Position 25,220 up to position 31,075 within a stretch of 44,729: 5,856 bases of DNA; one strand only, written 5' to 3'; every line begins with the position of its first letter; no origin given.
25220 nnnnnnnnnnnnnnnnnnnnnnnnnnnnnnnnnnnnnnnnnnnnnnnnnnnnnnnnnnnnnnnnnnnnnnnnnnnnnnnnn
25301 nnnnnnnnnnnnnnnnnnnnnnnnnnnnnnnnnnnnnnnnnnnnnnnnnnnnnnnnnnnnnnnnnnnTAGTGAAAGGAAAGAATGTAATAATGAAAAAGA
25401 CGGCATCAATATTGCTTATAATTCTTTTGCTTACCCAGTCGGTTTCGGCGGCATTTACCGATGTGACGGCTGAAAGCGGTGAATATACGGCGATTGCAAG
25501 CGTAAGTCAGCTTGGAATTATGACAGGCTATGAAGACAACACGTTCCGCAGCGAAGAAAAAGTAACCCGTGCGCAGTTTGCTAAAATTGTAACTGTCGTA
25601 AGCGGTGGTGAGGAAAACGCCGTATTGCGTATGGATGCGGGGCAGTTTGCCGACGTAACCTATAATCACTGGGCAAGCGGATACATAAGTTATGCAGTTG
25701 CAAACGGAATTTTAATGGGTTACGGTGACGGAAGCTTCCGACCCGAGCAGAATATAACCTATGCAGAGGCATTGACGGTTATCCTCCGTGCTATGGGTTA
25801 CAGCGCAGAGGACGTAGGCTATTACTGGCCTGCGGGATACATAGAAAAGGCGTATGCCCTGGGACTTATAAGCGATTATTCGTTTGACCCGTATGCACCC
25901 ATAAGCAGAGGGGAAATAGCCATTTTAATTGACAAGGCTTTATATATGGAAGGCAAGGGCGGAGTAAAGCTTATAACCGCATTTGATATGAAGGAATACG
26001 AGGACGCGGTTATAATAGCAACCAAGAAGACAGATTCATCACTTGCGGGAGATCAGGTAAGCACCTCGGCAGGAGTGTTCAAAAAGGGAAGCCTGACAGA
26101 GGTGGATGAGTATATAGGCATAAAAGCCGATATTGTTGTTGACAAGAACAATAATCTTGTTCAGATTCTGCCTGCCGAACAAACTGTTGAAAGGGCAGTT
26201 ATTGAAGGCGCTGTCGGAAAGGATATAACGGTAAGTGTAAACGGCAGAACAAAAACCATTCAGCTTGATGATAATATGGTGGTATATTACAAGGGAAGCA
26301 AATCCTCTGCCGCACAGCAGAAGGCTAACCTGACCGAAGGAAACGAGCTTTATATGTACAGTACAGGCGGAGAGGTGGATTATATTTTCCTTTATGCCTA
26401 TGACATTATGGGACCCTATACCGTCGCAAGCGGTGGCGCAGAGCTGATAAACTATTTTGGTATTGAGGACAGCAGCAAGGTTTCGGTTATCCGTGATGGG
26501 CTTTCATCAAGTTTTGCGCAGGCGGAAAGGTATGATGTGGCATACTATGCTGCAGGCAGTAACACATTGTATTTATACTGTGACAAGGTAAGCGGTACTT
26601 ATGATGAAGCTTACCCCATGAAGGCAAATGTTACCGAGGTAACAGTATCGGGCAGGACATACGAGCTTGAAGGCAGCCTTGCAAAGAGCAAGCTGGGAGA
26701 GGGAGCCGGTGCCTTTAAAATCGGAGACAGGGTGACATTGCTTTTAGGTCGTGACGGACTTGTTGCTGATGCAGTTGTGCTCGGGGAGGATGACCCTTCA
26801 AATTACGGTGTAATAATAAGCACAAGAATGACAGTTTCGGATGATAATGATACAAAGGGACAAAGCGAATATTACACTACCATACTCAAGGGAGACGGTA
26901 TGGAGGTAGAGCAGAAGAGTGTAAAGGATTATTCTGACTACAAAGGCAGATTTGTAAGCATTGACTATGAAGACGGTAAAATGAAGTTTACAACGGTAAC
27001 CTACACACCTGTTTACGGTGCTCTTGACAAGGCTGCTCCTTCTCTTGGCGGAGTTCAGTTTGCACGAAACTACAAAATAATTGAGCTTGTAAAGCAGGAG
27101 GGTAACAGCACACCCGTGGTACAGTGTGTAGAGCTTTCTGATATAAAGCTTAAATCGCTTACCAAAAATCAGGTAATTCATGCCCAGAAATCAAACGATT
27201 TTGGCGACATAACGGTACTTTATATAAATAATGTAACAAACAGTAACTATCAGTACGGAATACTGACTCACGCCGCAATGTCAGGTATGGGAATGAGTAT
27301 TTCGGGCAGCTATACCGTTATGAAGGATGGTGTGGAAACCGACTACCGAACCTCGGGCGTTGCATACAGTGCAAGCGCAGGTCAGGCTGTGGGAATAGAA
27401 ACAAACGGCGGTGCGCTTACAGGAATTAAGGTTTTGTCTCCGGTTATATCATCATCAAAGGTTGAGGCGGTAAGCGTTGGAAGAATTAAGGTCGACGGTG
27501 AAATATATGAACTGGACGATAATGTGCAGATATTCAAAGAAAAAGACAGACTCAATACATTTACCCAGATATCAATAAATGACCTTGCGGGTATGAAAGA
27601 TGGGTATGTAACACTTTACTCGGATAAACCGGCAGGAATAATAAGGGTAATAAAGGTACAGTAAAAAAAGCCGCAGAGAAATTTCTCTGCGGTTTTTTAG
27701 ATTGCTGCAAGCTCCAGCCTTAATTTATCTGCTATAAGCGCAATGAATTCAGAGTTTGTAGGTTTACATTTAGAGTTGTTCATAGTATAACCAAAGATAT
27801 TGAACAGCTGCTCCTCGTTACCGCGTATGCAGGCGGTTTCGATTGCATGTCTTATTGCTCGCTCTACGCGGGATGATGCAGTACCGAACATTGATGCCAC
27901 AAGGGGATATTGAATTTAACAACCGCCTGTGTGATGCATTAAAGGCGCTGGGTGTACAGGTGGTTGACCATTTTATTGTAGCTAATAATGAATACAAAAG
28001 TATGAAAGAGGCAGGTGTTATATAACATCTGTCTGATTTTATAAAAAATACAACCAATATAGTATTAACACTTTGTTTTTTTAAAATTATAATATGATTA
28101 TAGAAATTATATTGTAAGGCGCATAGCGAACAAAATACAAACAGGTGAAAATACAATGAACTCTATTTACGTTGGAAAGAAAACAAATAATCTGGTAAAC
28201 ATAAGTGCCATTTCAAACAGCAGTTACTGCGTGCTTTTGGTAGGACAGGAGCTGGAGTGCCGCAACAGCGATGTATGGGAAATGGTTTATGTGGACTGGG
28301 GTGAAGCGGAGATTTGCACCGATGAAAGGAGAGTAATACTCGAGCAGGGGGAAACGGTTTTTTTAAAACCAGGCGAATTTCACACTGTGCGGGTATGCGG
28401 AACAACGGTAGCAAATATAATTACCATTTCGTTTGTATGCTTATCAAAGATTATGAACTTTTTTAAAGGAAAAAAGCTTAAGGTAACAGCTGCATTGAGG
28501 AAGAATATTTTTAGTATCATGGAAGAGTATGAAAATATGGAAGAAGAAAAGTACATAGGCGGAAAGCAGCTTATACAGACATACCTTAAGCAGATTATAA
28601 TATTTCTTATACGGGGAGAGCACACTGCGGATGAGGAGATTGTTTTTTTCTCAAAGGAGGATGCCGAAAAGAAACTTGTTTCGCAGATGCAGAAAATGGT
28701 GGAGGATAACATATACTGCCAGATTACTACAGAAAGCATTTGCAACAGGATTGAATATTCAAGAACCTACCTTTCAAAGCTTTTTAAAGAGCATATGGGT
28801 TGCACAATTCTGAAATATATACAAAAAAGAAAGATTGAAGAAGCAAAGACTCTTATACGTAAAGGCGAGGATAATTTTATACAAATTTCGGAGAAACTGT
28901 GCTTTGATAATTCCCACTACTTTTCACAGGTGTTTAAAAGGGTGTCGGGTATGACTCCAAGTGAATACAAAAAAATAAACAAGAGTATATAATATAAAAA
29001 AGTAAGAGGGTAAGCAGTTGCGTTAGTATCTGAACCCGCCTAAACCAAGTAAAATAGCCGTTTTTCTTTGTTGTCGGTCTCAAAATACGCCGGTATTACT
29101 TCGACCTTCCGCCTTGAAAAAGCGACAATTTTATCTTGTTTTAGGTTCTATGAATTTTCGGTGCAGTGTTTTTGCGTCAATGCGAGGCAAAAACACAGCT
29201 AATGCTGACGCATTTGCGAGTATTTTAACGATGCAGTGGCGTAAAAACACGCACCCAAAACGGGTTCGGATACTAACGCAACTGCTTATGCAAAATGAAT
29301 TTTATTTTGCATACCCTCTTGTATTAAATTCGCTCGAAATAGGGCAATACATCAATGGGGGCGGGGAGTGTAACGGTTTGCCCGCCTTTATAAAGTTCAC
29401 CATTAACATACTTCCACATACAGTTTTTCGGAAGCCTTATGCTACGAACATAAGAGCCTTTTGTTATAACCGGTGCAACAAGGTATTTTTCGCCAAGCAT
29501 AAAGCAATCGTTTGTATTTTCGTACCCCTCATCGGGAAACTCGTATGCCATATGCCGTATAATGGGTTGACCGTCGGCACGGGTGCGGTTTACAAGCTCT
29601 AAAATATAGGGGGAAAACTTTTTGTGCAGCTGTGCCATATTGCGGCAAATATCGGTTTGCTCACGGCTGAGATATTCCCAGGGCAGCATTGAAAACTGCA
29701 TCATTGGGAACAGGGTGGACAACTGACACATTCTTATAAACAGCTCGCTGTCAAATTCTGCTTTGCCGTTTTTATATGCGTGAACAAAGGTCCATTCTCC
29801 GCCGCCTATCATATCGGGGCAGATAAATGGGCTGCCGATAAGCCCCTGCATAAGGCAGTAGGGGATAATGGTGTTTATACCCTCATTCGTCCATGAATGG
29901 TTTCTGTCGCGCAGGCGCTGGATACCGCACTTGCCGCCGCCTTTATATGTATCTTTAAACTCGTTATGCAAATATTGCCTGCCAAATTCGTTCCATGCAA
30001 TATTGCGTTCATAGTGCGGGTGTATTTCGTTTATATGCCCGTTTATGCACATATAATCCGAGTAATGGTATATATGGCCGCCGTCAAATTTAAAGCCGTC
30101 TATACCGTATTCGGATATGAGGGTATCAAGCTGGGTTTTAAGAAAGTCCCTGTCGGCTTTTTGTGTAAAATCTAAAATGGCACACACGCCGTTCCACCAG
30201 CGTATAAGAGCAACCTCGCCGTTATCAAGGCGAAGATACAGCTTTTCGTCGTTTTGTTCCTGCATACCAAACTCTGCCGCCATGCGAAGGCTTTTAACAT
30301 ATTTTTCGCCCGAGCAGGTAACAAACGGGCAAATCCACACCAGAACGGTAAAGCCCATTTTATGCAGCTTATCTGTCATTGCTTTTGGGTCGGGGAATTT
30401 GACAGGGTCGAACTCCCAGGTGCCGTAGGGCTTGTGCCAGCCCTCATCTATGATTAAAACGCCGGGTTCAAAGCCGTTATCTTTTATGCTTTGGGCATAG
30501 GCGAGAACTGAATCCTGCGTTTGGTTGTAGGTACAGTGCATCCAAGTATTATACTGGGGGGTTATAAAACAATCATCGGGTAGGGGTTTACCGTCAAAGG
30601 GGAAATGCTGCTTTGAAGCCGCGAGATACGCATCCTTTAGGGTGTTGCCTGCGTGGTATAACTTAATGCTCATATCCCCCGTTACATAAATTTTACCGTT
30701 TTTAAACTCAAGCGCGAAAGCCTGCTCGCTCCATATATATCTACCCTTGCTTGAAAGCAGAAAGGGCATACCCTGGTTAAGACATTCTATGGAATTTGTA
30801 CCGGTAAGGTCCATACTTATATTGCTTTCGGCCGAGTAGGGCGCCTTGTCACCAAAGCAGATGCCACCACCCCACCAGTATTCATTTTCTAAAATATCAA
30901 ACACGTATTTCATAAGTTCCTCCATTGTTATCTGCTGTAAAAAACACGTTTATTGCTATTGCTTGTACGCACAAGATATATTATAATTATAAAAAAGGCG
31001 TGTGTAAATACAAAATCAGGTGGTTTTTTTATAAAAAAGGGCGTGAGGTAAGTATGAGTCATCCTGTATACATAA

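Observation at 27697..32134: A diverged 213-bp duplication of the spo0A 3' end brackets a 4-kb AraC/GH31 island, with a 5-bp microhomology junction to a radC fragment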

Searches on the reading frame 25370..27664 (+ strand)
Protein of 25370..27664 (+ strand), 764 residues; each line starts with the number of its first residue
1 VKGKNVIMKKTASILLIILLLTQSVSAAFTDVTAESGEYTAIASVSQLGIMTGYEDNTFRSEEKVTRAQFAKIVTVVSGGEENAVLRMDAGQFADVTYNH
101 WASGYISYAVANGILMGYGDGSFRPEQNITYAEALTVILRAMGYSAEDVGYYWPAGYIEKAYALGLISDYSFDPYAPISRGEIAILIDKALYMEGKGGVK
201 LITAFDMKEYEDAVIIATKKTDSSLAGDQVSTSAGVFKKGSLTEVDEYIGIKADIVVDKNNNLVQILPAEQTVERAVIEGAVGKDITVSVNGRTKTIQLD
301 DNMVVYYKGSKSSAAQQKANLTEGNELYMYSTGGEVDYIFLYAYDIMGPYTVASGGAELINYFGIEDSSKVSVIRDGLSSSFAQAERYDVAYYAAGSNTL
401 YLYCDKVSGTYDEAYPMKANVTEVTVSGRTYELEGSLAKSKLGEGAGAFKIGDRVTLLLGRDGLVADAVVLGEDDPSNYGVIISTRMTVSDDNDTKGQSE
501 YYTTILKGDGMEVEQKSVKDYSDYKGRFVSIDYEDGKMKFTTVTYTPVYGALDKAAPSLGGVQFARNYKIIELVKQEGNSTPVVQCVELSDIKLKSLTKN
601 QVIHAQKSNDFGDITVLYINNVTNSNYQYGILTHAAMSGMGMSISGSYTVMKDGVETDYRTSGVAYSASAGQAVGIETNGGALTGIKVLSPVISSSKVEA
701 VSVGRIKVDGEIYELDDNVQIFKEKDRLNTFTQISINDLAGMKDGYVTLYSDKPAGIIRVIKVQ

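Call 6: search_protein_families(library=pfam, proteins=[window:25370-27664:+])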
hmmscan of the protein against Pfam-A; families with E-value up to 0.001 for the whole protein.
window:25370-27664:+ (764 aa): 1 family
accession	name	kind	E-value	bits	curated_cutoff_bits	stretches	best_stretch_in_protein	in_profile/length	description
PF00395.25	SLH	-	5.3e-32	110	20.8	3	93-134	2-43/44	S-layer homology domain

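Call 47: search_protein_families(library=ncbifam, proteins=[window:25391-27664:+])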
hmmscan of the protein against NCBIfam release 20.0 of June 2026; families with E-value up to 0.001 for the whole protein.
window:25391-27664:+ (757 aa): 2 families
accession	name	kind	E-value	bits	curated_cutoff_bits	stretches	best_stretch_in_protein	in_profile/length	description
NF033190.2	inl_like_NEAT_1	exception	9.9e-11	40.6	1275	1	20-124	641-741/754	NEAT domain-containing leucine-rich repeat protein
NF033921.0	por_somb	subfamily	0.00081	18.1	100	0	21-64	6-50/485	iron uptake porin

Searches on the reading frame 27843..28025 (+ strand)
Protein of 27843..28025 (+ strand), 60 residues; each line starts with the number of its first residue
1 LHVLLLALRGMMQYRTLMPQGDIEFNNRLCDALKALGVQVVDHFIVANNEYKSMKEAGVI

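Call 6: search_protein_families(library=pfam, proteins=[window:27843-28025:+])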
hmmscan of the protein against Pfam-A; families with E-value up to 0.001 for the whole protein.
window:27843-28025:+ (60 aa): 1 family
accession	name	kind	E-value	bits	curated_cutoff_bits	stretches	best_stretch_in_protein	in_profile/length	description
PF04002.20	RadC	-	1.4e-08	35.1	22.1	1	20-58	82-120/121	RadC-like JAB domain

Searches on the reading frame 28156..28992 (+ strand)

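Call 6: search_protein_families(library=pfam, proteins=[window:28156-28992:+])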
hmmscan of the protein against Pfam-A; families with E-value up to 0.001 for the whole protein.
window:28156-28992:+ (278 aa): 3 families
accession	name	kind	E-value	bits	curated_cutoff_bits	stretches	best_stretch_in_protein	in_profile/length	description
PF12833.13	HTH_18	-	1.6e-18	67.2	33.6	1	195-273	1-79/80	Helix-turn-helix domain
PF00165.29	HTH_AraC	-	2.5e-15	56.6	26.6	2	241-271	11-40/42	Bacterial regulatory helix-turn-helix proteins, AraC family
PF07883.17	Cupin_2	-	1e-06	28.8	27.2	1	39-91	18-69/70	Cupin domain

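Call 47: search_protein_families(library=ncbifam, proteins=[window:28156-28992:+])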
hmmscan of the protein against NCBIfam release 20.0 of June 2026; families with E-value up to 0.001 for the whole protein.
window:28156-28992:+ (278 aa): 27 families (the best 25 are shown)
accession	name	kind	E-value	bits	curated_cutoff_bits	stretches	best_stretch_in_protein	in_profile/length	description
TIGR04094.1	adjacent_YSIRK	equivalog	2.3e-23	82.8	200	1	164-272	270-383/383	YSIRK-targeted surface antigen transcriptional regulator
NF007860.0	PRK10572.1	equivalog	1.2e-19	70.2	208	1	168-276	178-286/292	arabinose operon transcriptional regulator AraC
NF047455.1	TF_Staph_AryK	equivalog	5.5e-19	67.9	850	1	36-275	18-259/759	transcriptional regulator AryK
NF010026.0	PRK13501.1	equivalog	4.6e-17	62.1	363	1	136-273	144-276/290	HTH-type transcriptional activator RhaR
NF047788.1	TransRegPocR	equivalog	5.5e-16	58.7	500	1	137-275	153-291/296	transcriptional regulator PocR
NF010025.2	PRK13500.1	equivalog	2.2e-14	53.7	525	1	124-276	132-279/282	HTH-type transcriptional activator RhaR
NF012144.2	ramA_TF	equivalog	3.2e-14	53.3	180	1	173-275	5-107/108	RamA family antibiotic efflux transcriptional regulator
NF010027.0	PRK13502.1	equivalog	1.4e-13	51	384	1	137-275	145-278/282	HTH-type transcriptional activator RhaR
NF010028.0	PRK13503.1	equivalog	1.9e-12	47.2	288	1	39-273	34-271/278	HTH-type transcriptional activator RhaS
NF007693.0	PRK10371.1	equivalog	3e-12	46.3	253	1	170-276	195-301/309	transcriptional regulator MelR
NF007243.0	PRK09685.1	equivalog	3.1e-12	46.5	199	1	12-273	44-300/303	transcriptional regulator FeaR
NF007584.0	PRK10219.1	equivalog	6.8e-12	45.7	174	1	172-273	4-105/107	superoxide response transcriptional regulator SoxS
TIGR02297.1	HpaA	equivalog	1.3e-10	41.1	274.65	1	113-273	133-286/287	4-hydroxyphenylacetate catabolism regulatory protein HpaA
NF008564.0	PRK11511.1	equivalog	2.3e-10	40.7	202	1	174-275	10-111/127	MDR efflux pump AcrAB transcriptional activator MarA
NF012198.0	MarA_TF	equivalog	3e-10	40.3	250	1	175-275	11-111/124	MDR efflux pump AcrAB transcriptional activator MarA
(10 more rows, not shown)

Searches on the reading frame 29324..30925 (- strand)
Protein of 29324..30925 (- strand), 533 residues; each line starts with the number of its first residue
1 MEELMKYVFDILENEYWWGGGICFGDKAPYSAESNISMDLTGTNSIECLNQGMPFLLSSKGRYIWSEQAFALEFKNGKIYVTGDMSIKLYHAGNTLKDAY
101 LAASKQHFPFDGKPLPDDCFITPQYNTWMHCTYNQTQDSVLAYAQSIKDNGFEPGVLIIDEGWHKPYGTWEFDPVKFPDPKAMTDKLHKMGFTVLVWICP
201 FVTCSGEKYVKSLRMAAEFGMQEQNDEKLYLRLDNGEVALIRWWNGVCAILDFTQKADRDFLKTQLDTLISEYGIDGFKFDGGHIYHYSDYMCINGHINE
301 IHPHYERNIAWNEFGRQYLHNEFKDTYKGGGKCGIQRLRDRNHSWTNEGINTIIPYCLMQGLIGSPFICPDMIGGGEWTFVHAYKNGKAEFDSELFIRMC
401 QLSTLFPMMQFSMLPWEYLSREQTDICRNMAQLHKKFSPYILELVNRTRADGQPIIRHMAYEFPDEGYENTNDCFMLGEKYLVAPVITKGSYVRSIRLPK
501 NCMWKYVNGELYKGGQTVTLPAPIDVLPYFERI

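Call 6: search_protein_families(library=pfam, proteins=[window:29324-30925:-])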
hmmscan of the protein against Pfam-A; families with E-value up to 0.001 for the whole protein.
window:29324-30925:- (533 aa): 3 families
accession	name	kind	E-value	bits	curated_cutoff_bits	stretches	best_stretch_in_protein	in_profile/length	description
PF01055.32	Glyco_hydro_31_2nd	-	3.8e-26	92.7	23.5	1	129-443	12-327/328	Glycosyl hydrolases family 31 TIM-barrel domain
PF21365.3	Glyco_hydro_31_3rd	-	4.4e-13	49.9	24.4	1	452-532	1-82/87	Glycosyl hydrolase family 31 C-terminal domain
PF02065.24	Melibiase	-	0.00069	19.1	27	0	126-347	46-259/347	Melibiase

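Call 22: find_homologous_proteins(query=window:29327-30925:-, max_evalue=1e-60)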
Query window:29327-30925:- (533 aa): 5297 proteins with E <= 1e-60 among 8000 candidates; the best 120 are listed.
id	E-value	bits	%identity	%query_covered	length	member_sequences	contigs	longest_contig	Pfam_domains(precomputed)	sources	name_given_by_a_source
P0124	0.0e+0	1279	99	99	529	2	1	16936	PF21365.4,PF01055.33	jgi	-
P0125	2.3e-284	962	72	99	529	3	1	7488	PF21365.4,PF01055.33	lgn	-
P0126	6.0e-246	836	64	99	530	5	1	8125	PF21365.4,PF01055.33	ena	-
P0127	2.4e-244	830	63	99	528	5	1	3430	PF21365.4,PF01055.33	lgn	-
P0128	1.1e-242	825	64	99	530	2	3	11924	PF21365.4,PF01055.33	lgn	-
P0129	3.5e-242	823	62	99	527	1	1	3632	PF21365.4,PF01055.33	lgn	-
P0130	1.4e-240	818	63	99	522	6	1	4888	PF21365.4,PF01055.33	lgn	-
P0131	5.0e-240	816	62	99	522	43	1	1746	PF21365.4,PF01055.33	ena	-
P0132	1.5e-237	808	62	99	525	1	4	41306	PF21365.4,PF01055.33,PF02065.25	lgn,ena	-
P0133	3.4e-235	800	63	99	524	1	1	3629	PF21365.4,PF01055.33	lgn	-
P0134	3.6e-233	793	61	99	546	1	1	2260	PF21365.4,PF01055.33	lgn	-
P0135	3.0e-231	787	63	99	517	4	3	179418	PF21365.4,PF01055.33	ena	-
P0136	1.5e-230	785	62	98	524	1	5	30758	PF21365.4,PF01055.33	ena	-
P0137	1.2e-229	782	62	99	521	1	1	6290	PF21365.4,PF01055.33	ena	-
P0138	2.3e-229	781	63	95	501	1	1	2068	PF21365.4,PF01055.33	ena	-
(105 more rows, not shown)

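Call 23: find_encoding_contigs(protein=P0125, flank=10000, max_places=4)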
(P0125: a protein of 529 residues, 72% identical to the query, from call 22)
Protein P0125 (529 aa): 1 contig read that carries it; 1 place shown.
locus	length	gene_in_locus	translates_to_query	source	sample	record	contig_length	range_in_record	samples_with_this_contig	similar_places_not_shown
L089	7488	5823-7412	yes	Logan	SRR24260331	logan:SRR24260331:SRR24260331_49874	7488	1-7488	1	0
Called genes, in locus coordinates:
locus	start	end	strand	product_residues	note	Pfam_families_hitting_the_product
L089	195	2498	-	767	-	PF13306:LRR_5, PF12799:LRR_4 (faint), PF13855:LRR_8 (faint), PF13306:LRR_5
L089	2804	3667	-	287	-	-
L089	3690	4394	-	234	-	-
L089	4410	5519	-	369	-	PF03734:YkuD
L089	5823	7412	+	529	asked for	PF01055:Glyco_hydro_31_2nd, PF21365:Glyco_hydro_31_3rd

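Call 24: find_encoding_contigs(protein=P0128, flank=10000, max_places=4)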
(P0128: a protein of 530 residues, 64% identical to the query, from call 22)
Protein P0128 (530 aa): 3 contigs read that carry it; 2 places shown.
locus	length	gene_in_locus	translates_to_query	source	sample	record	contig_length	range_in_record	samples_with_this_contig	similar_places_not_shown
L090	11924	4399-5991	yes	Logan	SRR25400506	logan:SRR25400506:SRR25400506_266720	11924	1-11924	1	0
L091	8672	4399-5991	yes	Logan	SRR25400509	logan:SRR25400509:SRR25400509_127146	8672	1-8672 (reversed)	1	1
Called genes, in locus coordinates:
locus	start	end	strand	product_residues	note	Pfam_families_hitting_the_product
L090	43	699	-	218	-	PF00436:SSB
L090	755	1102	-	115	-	-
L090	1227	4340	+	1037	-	PF02837:Glyco_hydro_2_N, PF22666:Glyco_hydro_2_N2 (weak), PF00703:Glyco_hydro_2 (weak), PF02836:Glyco_hydro_2_C, PF16353:LacZ_4, PF02929:Bgal_small_N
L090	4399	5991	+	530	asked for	PF01055:Glyco_hydro_31_2nd, PF21365:Glyco_hydro_31_3rd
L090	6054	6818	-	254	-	PF08220:HTH_DeoR, PF08279:HTH_11, PF13412:HTH_24 (weak), PF00455:DeoRC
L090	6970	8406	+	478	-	PF00070:Pyr_redox (faint), PF01266:DAO, PF01494:FAD_binding_3 (weak), PF07992:Pyr_redox_2 (faint), PF13450:NAD_binding_8 (weak), PF13738:Pyr_redox_3 (faint), PF04324:Fer2_BFD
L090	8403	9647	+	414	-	PF00070:Pyr_redox (faint), PF00890:FAD_binding_2 (weak), PF01266:DAO (weak), PF01946:Thi4 (faint), PF07992:Pyr_redox_2, PF12831:FAD_oxidored (weak), PF13450:NAD_binding_8 (weak), PF13738:Pyr_redox_3, +1 more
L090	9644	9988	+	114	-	PF07892:DUF1667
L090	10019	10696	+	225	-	PF02308:MgtC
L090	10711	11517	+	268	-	PF00702:Hydrolase, PF13344:Hydrolase_6, PF13419:HAD_2, PF13242:Hydrolase_like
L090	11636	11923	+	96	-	?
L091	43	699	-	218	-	PF00436:SSB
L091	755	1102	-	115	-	-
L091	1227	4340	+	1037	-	PF02837:Glyco_hydro_2_N, PF22666:Glyco_hydro_2_N2 (weak), PF00703:Glyco_hydro_2 (weak), PF02836:Glyco_hydro_2_C, PF16353:LacZ_4, PF02929:Bgal_small_N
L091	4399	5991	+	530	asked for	PF01055:Glyco_hydro_31_2nd, PF21365:Glyco_hydro_31_3rd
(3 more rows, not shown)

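Call 25: find_encoding_contigs(protein=P0126, flank=10000, max_places=4)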
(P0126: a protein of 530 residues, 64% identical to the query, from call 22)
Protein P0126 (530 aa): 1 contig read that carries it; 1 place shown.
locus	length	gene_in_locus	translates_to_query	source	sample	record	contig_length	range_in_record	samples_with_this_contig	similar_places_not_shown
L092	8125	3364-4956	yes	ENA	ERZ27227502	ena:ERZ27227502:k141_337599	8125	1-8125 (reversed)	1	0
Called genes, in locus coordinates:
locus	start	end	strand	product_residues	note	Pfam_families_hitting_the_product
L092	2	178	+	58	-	?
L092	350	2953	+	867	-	PF00395:SLH (weak)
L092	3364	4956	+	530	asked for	PF01055:Glyco_hydro_31_2nd, PF21365:Glyco_hydro_31_3rd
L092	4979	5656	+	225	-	PF08713:DNA_alkylation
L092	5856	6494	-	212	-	PF02502:LacAB_rpiB, PF12408:DUF3666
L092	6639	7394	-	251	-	PF02535:Zip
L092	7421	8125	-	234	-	?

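Call 39: find_encoding_contigs(protein=P0124, flank=10000, max_places=6)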
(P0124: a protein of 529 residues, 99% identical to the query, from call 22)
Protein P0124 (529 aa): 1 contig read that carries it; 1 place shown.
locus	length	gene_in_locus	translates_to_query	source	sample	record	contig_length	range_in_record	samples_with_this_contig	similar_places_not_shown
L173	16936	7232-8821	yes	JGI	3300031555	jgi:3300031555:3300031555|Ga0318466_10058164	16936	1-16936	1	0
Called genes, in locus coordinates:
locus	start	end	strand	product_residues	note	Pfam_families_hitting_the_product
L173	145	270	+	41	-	PF05580:Peptidase_S55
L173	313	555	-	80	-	PF01381:HTH_3 (weak)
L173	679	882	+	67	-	-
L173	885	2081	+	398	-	-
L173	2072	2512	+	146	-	PF15956:DUF4760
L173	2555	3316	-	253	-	PF02311:AraC_binding, PF00165:HTH_AraC (faint), PF12833:HTH_18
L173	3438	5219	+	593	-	PF07944:Beta-AFase-like_GH127_cat, PF20736:Glyco_hydro127M, PF20737:Glyco_hydro127C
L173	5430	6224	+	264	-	PF00072:Response_reg, PF08769:Spo0A_C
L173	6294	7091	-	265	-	PF12833:HTH_18, PF00165:HTH_AraC (weak)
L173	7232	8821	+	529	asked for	PF01055:Glyco_hydro_31_2nd, PF21365:Glyco_hydro_31_3rd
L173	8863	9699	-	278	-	PF07883:Cupin_2 (weak), PF00165:HTH_AraC (weak), PF12833:HTH_18, PF00165:HTH_AraC (weak)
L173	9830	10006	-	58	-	PF04002:RadC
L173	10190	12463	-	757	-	PF00395:SLH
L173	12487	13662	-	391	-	PF12704:MacB_PCD, PF02687:FtsX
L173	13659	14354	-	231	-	PF00005:ABC_tran, PF13304:AAA_21 (faint), PF02463:SMC_N (weak)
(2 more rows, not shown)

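Call 47: search_protein_families(library=ncbifam, proteins=[window:29324-30925:-])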
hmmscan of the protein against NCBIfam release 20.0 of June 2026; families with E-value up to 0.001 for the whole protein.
window:29324-30925:- (533 aa): 3 families
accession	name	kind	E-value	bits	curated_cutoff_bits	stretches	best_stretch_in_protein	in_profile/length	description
NF007940.0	PRK10658.1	equivalog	1e-27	97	606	2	414-530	546-661/771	alpha-xylosidase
NF040948.1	alpha_gluc_MalA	equivalog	2.7e-27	95.3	800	2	348-518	420-590/627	alpha-glucosidase MalA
NF007746.0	PRK10426.1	equivalog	5e-27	94.6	553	1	169-532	306-665/683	alpha-glucosidase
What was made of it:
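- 28026..31921 (.): Block B, the cargo of copy 2. It comprises araC1 (28156-28992 +), a 272-bp element with terminal inverted repeats (29014-29285, strain-specific), a GH31 glycosidase (29324-30925 -), araC2 (about 31054-31851 +) and a bidirectional terminator (about 31853-31913). Pfam and NCBIfam (calls 6, 47).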
